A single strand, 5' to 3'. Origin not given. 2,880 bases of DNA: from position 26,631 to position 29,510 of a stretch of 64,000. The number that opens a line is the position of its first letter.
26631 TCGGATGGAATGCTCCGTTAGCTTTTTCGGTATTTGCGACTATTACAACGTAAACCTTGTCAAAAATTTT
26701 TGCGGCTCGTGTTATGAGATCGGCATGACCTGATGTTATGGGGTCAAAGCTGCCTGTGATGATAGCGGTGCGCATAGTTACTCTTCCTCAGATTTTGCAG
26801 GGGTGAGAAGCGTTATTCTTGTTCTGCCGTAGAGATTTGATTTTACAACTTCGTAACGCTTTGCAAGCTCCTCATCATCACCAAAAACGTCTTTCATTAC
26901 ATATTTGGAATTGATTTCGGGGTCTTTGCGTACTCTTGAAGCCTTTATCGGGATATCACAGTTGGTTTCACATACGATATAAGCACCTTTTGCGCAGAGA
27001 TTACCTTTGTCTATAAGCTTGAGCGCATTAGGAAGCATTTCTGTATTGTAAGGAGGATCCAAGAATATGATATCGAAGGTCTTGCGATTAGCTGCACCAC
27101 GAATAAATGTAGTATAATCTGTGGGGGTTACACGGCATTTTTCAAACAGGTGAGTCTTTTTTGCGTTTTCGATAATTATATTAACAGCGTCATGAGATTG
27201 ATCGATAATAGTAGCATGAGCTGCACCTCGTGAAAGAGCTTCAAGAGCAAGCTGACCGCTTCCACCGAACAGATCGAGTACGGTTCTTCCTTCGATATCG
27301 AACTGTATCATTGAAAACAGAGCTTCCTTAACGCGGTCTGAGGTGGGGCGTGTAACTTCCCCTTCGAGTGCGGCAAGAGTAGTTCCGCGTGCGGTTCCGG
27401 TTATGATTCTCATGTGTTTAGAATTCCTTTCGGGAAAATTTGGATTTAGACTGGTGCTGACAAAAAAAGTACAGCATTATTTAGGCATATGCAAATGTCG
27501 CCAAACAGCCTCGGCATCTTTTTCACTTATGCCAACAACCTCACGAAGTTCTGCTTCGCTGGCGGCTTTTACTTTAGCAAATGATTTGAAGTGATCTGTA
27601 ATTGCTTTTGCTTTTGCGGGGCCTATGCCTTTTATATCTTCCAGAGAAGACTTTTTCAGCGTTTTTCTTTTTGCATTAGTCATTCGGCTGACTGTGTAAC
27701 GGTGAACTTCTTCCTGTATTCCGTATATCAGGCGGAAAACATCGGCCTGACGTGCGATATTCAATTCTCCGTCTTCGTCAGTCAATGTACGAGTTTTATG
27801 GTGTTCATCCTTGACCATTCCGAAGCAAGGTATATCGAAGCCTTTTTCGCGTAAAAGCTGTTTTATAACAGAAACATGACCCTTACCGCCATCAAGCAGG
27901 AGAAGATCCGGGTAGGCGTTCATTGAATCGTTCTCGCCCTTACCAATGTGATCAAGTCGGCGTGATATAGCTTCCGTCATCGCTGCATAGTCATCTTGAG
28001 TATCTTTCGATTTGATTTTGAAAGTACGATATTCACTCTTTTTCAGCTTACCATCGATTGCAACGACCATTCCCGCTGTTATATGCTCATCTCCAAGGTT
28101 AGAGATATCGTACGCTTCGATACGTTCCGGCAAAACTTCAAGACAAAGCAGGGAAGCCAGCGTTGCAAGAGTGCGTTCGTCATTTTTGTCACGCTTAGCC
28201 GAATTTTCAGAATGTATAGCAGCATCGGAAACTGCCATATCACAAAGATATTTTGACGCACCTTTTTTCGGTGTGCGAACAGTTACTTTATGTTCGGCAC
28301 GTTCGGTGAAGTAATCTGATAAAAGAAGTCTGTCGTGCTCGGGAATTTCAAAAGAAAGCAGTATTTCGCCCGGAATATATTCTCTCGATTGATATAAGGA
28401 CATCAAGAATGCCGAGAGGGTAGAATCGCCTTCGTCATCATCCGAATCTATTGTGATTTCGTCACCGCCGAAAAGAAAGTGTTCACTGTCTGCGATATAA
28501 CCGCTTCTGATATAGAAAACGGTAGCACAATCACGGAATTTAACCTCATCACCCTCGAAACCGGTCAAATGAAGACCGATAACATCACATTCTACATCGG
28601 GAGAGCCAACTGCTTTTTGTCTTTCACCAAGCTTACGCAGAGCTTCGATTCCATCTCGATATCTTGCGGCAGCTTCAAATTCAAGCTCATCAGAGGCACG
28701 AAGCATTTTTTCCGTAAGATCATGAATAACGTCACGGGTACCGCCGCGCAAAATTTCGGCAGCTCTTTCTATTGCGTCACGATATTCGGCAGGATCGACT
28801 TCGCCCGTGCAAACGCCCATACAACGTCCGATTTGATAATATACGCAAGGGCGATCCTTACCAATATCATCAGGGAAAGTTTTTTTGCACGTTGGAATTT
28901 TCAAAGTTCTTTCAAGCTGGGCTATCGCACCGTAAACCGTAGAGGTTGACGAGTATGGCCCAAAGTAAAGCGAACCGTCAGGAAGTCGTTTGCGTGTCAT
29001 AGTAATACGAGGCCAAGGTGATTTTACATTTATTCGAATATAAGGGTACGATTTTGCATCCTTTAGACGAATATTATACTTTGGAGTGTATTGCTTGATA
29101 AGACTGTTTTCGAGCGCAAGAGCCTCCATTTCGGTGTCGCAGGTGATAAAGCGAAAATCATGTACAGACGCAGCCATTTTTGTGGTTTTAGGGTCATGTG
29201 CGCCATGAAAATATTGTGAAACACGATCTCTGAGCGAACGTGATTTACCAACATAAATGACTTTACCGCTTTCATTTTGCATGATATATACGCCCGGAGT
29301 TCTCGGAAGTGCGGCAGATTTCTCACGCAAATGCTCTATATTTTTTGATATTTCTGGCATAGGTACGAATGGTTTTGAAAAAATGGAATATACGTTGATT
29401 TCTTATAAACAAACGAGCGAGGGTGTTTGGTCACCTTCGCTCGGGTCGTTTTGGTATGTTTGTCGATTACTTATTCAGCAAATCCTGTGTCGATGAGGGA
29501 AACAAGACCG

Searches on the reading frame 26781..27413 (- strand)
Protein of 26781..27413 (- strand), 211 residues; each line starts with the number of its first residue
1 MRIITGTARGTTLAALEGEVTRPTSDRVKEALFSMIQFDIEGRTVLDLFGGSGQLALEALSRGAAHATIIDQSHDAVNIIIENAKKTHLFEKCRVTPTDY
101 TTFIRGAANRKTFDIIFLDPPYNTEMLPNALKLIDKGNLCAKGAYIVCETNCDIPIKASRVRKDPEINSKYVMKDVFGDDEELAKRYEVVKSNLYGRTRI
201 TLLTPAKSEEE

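Call 11: search_protein_families(library=pfam, proteins=[window:26781-27413:-], max_evalue=0.001)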
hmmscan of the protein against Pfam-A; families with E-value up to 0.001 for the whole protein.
window:26781-27413:- (211 aa): 6 families
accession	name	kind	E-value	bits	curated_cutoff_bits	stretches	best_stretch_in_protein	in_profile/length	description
PF03602.21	Cons_hypoth95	-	6e-48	163.4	24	1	1-153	1-155/182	Conserved hypothetical protein 95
PF05175.20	MTS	-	2.9e-07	30.7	23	1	26-126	17-112/170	Methyltransferase small domain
PF13847.12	Methyltransf_31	-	9.4e-06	25.8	27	1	42-129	4-91/145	Methyltransferase domain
PF06325.19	PrmA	-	1.1e-05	25.5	22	1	34-116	154-230/296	Ribosomal protein L11 methyltransferase (PrmA)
PF13649.12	Methyltransf_25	-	2.7e-05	25.2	27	1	45-118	1-70/97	Methyltransferase domain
PF02086.21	MethyltransfD12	-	0.00043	20.5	22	0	29-94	5-74/253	D12 class N6 adenine-specific DNA methyltransferase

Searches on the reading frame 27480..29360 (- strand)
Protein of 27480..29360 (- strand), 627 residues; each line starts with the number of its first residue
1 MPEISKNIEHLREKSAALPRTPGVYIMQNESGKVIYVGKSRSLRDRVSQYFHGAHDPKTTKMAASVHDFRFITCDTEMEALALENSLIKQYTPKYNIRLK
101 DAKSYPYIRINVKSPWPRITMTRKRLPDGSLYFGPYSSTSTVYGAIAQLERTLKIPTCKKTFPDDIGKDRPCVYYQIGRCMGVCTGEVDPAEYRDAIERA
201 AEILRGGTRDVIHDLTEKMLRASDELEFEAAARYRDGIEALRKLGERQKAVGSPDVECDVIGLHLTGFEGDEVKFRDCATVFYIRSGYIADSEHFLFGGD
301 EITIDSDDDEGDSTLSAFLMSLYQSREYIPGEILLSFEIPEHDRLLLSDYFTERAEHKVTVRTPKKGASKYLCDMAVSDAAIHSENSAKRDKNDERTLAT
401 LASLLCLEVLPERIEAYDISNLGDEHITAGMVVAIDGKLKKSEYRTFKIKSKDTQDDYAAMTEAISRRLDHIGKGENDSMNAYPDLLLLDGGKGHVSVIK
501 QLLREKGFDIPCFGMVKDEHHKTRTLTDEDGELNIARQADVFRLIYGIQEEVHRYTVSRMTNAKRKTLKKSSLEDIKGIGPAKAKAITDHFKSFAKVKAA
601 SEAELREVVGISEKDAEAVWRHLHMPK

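Call 11: search_protein_families(library=pfam, proteins=[window:27480-29360:-], max_evalue=0.001)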
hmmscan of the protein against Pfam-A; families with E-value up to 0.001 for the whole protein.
window:27480-29360:- (627 aa): 7 families
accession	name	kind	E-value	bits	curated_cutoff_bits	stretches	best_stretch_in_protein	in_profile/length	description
PF08459.17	UvrC_RNaseH_dom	-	4.2e-44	150.6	22.3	1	404-557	3-159/159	UvrC RNAse H endonuclease domain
PF22920.2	UvrC_RNaseH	-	2.8e-17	63.1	24.3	1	278-383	15-112/116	UvrC Ribonuclease H-like domain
PF01541.30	GIY-YIG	-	9.1e-12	45.6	22.6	1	23-96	3-78/78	GIY-YIG catalytic domain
PF14520.12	HHH_5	-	1.2e-10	42.2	27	1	572-619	3-51/57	Helix-hairpin-helix domain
PF02151.25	UVR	-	1.4e-09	37.8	21.5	1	211-243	3-35/36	UvrB/uvrC motif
PF12826.13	HHH_2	-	4.3e-06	27.2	27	1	576-625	8-57/64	Helix-hairpin-helix motif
PF00633.29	HHH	-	2.1e-05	24.6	24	0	572-589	12-29/30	Helix-hairpin-helix motif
